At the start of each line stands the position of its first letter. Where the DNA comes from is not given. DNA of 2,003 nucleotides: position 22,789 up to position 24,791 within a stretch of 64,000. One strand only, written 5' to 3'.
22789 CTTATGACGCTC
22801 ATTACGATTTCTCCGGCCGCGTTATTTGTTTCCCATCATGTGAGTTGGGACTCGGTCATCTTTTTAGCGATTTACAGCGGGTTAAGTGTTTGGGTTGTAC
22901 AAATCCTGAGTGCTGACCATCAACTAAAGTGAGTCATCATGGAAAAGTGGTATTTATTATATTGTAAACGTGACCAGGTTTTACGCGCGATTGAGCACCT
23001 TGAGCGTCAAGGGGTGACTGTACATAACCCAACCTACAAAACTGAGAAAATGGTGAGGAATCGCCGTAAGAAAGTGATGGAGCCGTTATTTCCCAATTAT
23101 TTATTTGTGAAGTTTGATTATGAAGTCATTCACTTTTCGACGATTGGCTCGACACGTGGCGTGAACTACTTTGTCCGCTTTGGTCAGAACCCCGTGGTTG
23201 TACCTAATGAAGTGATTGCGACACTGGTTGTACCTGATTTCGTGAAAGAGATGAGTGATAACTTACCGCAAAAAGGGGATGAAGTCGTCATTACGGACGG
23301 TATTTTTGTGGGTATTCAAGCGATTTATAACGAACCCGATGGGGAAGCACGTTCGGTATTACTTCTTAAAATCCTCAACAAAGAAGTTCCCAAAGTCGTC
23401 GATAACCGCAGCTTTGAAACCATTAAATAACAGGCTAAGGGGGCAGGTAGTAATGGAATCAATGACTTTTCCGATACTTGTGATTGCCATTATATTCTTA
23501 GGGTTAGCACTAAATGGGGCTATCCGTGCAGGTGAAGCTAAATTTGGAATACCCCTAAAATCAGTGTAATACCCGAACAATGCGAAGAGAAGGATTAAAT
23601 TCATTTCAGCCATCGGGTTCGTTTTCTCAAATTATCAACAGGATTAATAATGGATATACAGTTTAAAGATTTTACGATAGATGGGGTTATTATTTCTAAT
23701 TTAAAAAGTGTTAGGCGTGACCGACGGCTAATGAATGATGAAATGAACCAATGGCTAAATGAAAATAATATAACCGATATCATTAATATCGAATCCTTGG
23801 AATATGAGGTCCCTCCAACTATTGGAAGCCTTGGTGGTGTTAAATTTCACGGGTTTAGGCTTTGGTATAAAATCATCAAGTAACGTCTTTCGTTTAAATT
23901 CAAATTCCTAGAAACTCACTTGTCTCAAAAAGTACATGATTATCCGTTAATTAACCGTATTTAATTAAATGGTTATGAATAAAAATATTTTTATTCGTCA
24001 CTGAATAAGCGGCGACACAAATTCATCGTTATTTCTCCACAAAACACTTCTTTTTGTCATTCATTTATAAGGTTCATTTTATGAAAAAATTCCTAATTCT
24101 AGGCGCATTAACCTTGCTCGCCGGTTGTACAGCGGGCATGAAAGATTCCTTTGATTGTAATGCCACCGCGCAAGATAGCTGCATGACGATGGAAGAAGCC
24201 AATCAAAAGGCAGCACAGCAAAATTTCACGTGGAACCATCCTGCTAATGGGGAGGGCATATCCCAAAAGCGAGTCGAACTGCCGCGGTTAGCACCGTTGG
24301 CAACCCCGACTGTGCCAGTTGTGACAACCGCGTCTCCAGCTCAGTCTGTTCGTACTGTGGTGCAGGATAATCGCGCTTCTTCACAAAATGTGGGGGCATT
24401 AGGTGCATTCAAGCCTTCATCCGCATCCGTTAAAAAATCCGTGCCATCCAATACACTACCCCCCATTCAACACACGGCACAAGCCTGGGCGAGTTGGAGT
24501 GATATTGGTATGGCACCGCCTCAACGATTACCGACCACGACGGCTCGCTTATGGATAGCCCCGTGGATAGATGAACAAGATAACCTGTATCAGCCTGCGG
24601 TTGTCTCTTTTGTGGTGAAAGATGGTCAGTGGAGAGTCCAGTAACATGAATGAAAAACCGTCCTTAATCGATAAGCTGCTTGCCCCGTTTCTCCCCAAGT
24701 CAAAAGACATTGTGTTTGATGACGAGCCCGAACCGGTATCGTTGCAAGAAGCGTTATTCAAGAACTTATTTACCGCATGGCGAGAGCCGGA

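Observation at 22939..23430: Plasmid-encoded RfaH paralog embedded inside the tra operon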

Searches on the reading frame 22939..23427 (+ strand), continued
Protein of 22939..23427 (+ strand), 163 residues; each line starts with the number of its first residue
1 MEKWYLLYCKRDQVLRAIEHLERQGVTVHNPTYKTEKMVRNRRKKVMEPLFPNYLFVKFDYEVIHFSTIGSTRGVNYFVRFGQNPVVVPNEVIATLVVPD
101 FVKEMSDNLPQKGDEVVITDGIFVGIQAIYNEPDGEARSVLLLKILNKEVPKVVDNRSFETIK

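Call 77: fold_search(model_id=the predicted structure, library=pdb)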
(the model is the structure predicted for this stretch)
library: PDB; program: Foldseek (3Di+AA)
matches with E <= 10: 1053; with E <= 0.001: 24
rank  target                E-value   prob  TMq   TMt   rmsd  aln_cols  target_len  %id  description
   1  5ond_A                1.1e-17  1.00  0.74  0.88   2.1       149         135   54  RfaH from Escherichia coli in complex with ops DNA (released 2018-06-06)
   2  5ond_B                1.3e-17  1.00  0.74  0.90   1.7       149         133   54  RfaH from Escherichia coli in complex with ops DNA (released 2018-06-06)
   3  2oug_A                4.7e-15  1.00  0.73  0.84   3.1       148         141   52  Crystal structure of the RfaH transcription factor at 2.1A resolution (released 2007-05-01)
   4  8pib_P                5.3e-15  1.00  0.70  0.84   2.5       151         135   52  autoinhibited RfaH bound to E. coli transcription complex paused at ops site (encounter complex) (released 2024-04-24)
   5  8pfg_P                2.1e-14  1.00  0.70  0.82   4.4       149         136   52  autoinhibited RfaH bound to E. coli transcription complex paused at ops site (encounter complex), not fully complement (released 2024-04-24)
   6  8pen_P                2.1e-12  1.00  0.56  0.88   1.6        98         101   61  fully recruited RfaH bound to E. coli transcription complex paused at ops site (alternative state of RfaH) (released 2024-04-24)
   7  8phk_P                4.1e-12  1.00  0.56  0.56   9.3       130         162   52  fully recruited RfaH bound to E. coli transcription complex paused at ops site (released 2024-04-24)
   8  6c6s_D                2.9e-11  1.00  0.54  0.54  10.6       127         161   54  CryoEM structure of E.coli RNA polymerase elongation complex bound with RfaH (released 2018-07-25)
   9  8upo_AB               2.6e-09  1.00  0.43  0.67   3.3        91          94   63  Escherichia coli transcription-translation coupled complex class A (TTC-A) containing RfaH bound to ops signal, mRNA  (released 2024-05-29)
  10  6c6t_D                7.0e-09  1.00  0.48  0.92   3.5        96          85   56  CryoEM structure of E.coli RNA polymerase elongation complex bound with RfaH (released 2018-07-25)
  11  9ik0_A                8.9e-09  1.00  0.65  0.70   6.6       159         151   24  Crystal structure of PrfaH encoded by IncX3 plasmids (released 2025-03-19)
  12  9a56_B                3.0e-07  1.00  0.48  0.44  10.4       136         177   20  Integrative model of RPOB-NUSG by crosslinking MS and deep learning (released 2024-09-18)
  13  8f5g_C                1.2e-06  1.00  0.52  0.48   2.1       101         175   21  NusG-RNA complex (released 2023-11-22)
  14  8f5g_A                2.3e-06  1.00  0.44  0.43   3.9       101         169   23  NusG-RNA complex (released 2023-11-22)
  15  8eos_G                3.5e-06  1.00  0.54  0.70   2.2       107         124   20  M. tuberculosis RNAP elongation complex with NusG and CMPCPP (released 2023-02-01)
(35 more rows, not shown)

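Call 80: search_protein_families(library=pfam, proteins=[L055:2121-2789:+], max_evalue=0.01)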
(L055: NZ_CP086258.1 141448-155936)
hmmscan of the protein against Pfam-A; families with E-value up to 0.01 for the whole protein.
L055:2121-2789:+ (223 aa): 3 families
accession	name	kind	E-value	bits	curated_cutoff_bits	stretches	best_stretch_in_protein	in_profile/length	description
PF00196.25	GerE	-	6.8e-07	29.3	23.5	1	148-188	2-42/57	Bacterial regulatory proteins, luxR family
PF08281.18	Sigma70_r4_2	-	0.0047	17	25.7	1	159-188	22-51/54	Sigma-70, region 4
PF07638.17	Sigma70_ECF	-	0.0075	16.6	21.1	0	122-182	115-170/185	ECF sigma factor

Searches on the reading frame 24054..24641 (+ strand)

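Call 3: search_protein_families(library=pfam, proteins=[window:24054-24641:+], max_evalue=0.01)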
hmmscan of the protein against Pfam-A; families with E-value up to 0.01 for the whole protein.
window:24054-24641:+ (196 aa): 1 family
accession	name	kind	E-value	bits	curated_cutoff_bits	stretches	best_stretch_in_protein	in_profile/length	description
PF09676.15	TraV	-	3.6e-14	54.3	21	1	31-193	1-128/128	Type IV conjugative transfer system lipoprotein (TraV)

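Call 4: search_protein_families(library=ncbifam, proteins=[window:24054-24641:+], max_evalue=0.01)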
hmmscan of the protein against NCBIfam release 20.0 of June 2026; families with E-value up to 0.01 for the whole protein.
window:24054-24641:+ (196 aa): 2 families
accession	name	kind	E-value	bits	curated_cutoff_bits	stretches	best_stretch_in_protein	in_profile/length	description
NF010293.0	PRK13733.1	subfamily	5.6e-41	140.7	150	1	13-194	7-166/171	F-type conjugal transfer protein TraV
TIGR02747.1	TraV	equivalog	2.1e-21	77.2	44.75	1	12-193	4-145/145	type IV conjugative transfer system lipoprotein TraV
